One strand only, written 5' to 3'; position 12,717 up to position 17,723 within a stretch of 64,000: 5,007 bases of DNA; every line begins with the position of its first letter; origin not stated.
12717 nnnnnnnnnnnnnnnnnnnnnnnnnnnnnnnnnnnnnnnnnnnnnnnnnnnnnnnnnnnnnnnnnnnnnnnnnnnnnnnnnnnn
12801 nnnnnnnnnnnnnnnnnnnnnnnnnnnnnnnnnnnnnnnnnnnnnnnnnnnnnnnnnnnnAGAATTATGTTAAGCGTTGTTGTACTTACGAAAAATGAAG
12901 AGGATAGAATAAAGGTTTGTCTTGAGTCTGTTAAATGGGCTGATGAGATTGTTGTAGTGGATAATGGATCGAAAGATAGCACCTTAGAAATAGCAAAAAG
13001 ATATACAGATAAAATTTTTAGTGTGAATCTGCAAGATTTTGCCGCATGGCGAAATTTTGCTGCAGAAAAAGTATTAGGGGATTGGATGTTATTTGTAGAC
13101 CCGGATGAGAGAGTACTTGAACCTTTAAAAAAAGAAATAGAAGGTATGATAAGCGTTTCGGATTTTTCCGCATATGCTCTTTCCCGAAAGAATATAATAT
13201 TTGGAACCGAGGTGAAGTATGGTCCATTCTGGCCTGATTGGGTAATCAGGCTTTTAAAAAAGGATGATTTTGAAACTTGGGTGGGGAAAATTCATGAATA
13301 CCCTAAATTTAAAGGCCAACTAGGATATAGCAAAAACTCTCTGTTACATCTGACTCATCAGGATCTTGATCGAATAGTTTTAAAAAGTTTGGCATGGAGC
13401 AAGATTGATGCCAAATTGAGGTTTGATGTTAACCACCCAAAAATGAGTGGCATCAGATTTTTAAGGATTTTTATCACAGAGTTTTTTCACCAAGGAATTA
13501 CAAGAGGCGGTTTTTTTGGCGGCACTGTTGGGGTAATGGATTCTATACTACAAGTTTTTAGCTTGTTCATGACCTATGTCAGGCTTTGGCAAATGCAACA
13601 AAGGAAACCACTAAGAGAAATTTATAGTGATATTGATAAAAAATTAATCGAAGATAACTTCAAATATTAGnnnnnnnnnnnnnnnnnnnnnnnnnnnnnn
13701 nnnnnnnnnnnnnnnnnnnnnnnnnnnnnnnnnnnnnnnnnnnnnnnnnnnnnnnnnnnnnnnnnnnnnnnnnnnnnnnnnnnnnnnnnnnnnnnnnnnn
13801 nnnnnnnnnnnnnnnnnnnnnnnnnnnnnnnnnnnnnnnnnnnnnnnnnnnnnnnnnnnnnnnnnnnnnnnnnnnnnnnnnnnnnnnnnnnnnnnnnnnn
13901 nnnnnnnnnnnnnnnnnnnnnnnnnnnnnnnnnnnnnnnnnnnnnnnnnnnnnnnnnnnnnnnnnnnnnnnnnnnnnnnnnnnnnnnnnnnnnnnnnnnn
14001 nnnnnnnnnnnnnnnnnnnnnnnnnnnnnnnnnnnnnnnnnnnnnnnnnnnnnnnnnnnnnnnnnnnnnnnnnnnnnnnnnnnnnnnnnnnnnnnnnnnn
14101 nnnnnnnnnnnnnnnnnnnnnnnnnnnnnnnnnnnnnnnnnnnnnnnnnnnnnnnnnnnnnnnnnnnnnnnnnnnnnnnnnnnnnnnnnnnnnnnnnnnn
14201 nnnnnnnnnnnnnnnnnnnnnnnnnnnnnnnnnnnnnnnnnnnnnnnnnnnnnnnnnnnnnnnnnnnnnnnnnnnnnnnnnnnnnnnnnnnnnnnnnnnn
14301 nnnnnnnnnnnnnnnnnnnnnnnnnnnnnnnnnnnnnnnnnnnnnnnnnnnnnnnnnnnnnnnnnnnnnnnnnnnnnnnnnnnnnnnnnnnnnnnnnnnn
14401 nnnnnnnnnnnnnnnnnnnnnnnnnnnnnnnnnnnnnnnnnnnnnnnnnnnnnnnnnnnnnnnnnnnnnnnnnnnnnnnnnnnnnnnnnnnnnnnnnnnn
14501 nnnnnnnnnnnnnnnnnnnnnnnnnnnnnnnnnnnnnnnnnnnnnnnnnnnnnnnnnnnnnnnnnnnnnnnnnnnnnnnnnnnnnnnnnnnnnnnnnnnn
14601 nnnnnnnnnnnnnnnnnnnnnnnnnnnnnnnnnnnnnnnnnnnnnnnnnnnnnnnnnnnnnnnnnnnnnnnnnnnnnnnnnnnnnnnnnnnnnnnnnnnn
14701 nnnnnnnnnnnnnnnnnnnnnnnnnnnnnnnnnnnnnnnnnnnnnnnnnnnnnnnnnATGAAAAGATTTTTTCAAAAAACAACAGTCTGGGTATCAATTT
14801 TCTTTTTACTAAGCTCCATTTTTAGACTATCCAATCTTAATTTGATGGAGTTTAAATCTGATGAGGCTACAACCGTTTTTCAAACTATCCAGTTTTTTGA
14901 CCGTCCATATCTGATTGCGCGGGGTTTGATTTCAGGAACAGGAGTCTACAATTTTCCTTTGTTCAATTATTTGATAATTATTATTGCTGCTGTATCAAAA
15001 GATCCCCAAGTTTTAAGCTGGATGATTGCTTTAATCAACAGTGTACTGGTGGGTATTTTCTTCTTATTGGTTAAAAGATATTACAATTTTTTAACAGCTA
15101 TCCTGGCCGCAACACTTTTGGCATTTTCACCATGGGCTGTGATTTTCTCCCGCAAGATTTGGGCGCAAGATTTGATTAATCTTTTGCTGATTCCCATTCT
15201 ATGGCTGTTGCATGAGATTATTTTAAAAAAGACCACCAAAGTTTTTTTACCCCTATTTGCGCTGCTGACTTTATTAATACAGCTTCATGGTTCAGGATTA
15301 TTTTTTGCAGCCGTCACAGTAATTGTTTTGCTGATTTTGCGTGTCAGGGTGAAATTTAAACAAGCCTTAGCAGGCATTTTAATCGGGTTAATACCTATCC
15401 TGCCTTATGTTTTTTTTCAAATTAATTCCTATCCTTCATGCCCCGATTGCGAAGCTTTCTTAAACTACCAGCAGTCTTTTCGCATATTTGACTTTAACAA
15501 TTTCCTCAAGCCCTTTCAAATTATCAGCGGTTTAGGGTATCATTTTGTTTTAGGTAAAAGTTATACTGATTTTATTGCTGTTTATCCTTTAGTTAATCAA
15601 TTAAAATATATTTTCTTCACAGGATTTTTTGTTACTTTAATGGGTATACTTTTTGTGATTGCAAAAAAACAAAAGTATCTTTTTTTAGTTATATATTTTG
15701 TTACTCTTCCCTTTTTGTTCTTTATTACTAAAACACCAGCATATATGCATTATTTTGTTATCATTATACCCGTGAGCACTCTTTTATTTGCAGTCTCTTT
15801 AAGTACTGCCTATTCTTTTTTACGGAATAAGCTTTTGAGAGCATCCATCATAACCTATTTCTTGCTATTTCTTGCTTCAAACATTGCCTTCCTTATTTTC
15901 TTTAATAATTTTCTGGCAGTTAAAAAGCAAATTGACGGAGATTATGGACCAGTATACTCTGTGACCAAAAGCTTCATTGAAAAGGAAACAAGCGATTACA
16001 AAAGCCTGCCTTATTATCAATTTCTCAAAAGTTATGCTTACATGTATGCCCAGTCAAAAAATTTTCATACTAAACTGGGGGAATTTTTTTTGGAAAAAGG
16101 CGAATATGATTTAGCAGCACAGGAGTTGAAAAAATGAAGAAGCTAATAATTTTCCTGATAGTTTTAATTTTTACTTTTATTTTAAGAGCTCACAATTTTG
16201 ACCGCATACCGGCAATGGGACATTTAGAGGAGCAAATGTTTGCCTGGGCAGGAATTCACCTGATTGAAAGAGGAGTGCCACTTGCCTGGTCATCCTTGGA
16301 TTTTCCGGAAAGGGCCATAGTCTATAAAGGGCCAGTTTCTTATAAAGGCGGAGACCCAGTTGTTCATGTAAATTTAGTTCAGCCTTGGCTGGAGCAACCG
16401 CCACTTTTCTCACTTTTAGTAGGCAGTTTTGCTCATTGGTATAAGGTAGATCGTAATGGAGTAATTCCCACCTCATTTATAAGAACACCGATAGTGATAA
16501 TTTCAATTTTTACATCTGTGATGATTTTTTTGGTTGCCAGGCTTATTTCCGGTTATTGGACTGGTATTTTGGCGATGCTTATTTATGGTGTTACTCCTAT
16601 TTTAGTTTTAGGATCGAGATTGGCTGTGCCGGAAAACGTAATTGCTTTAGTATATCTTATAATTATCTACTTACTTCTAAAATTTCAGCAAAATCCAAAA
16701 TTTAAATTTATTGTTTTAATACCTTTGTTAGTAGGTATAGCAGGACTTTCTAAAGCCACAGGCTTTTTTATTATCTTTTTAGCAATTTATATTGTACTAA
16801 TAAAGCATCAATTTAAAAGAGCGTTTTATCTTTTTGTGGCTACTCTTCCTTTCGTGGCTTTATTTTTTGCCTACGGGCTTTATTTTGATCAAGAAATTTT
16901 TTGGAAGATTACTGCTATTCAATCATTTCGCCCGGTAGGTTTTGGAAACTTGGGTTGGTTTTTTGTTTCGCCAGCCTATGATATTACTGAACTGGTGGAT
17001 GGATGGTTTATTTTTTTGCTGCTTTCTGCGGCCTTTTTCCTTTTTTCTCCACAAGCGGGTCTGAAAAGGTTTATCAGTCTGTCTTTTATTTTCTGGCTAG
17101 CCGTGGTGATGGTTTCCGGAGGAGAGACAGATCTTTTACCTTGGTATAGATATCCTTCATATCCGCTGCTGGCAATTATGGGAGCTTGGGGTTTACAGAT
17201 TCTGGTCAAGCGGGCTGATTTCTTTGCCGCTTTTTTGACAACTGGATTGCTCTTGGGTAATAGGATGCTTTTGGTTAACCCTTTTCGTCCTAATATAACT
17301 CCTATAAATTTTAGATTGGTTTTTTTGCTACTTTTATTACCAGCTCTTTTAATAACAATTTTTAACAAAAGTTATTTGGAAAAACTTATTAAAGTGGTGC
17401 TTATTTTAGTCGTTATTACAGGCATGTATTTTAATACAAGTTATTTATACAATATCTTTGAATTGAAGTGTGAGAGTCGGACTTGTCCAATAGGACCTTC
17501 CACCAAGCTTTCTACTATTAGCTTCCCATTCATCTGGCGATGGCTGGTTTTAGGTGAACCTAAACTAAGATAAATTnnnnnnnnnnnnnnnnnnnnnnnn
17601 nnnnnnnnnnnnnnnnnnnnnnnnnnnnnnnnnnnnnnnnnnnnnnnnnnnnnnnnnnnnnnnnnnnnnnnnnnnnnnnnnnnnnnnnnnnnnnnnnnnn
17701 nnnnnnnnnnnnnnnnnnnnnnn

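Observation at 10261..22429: Six ArnT/PMT_2-type GT-C paralogs, including a head-to-tail tandem triplet, with a conserved lineage-specific C-terminal domain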

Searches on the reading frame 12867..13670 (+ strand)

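Call 8: search_protein_families(library=pfam, proteins=[window:12867-13670:+], max_evalue=0.001)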
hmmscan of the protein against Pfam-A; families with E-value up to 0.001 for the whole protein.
window:12867-13670:+ (267 aa): 2 families
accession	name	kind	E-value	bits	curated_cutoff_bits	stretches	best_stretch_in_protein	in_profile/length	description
PF00535.33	Glycos_transf_2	-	6.8e-17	62.4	23.3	1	3-86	1-94/168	Glycosyl transferase family 2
PF13704.12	Glyco_tranf_2_4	-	1.2e-07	32.5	27.5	1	9-85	1-86/98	Glycosyl transferase family 2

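Call 57: search_protein_families(library=ncbifam, proteins=[window:12867-13670:+], max_evalue=0.00001)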
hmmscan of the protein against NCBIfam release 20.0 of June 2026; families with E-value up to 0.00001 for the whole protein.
window:12867-13670:+ (267 aa): 4 families
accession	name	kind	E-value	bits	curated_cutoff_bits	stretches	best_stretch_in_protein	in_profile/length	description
TIGR04283.1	glyco_like_mftF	equivalog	4.4e-10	39.5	182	1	2-98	1-100/221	TIGR04283 family arsenosugar biosynthesis glycosyltransferase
TIGR04195.1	S_glycosyl_SunS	equivalog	5.8e-09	35.3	350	1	5-86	62-147/421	SunS family peptide S-glycosyltransferase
NF007482.0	PRK10073.1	equivalog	2.7e-08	33.2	423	1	2-88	8-103/334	glycosyltransferase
NF041875.1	EPS_EpsD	equivalog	2.5e-06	27.1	370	1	2-86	1-95/325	exopolysaccharide biosynthesis glycosyltransferase EpsD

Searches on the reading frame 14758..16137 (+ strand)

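Call 4: search_protein_families(library=pfam, proteins=[window:14758-16137:+], max_evalue=0.01)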
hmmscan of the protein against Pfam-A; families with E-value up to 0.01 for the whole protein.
window:14758-16137:+ (459 aa): 1 family
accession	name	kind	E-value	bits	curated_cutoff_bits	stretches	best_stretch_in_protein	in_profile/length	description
PF13231.12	PMT_2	-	0.00014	22.6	26.1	1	67-218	4-158/160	Dolichyl-phosphate-mannose-protein mannosyltransferase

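Call 43: search_protein_families(library=ncbifam, proteins=[window:14758-16137:+], max_evalue=0.01)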
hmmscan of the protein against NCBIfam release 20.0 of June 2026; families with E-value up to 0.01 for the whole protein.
window:14758-16137:+ (459 aa): 0 families

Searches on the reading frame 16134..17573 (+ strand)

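Call 4: search_protein_families(library=pfam, proteins=[window:16134-17573:+], max_evalue=0.01)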
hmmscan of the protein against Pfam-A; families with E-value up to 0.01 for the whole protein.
window:16134-17573:+ (479 aa): 2 families
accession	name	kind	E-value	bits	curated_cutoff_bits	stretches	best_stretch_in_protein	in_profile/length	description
PF13231.12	PMT_2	-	2.3e-10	41.3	26.1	1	116-242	24-148/160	Dolichyl-phosphate-mannose-protein mannosyltransferase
PF02366.24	PMT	-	4.9e-05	23.4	22.7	1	111-225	80-200/245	Dolichyl-phosphate-mannose-protein mannosyltransferase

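Call 43: search_protein_families(library=ncbifam, proteins=[window:16134-17573:+], max_evalue=0.01)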
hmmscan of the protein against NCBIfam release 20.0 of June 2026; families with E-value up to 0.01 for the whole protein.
window:16134-17573:+ (479 aa): 0 families
